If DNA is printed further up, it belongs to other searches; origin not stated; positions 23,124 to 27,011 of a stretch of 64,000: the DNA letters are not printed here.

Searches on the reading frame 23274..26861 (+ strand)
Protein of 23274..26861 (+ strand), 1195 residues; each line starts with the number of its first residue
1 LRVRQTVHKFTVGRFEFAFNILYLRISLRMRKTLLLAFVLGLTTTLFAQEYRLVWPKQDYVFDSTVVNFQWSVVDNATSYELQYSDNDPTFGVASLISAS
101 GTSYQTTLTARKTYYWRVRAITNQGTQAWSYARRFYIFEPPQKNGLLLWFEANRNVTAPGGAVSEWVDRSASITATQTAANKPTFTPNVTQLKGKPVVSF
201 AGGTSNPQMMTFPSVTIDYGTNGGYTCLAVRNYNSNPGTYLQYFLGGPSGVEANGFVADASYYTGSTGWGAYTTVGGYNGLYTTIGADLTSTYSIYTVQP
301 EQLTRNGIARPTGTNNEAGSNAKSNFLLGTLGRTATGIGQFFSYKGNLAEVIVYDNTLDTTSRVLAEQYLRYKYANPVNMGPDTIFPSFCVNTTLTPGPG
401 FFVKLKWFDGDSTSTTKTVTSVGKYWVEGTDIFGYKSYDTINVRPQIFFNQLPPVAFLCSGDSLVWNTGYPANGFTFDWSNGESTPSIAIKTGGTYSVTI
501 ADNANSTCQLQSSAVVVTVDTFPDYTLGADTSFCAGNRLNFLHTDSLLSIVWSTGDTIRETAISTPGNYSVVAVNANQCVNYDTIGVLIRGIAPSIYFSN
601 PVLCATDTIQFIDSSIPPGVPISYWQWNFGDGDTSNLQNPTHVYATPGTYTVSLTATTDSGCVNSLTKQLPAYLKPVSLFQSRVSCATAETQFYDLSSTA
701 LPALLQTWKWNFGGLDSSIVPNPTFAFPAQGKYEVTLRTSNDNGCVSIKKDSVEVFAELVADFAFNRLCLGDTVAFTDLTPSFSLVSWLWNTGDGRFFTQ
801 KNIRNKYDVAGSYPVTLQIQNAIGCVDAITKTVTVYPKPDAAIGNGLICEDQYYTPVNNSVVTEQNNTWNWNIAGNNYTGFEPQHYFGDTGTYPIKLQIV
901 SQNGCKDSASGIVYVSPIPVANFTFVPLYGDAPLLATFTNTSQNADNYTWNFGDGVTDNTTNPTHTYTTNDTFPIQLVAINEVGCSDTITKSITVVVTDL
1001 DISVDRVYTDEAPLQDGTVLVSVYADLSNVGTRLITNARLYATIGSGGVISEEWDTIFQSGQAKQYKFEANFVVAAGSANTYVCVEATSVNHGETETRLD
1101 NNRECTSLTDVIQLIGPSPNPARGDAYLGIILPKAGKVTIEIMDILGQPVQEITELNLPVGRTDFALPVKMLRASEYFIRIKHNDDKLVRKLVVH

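Call 29: search_protein_families(library=ncbifam, proteins=[window:23274-26861:+], max_evalue=0.001)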
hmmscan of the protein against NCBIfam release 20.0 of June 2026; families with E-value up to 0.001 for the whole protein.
window:23274-26861:+ (1195 aa): 2 families
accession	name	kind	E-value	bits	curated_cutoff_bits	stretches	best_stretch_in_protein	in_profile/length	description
TIGR00864.1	PCC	subfamily_domain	1.9e-21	74.4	1861.4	3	722-1006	1020-1317/2700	polycystin cation channel protein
TIGR04183.1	Por_Secre_tail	domain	2.8e-07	30.4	23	1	1119-1194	3-71/72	T9SS type A sorting domain-containing protein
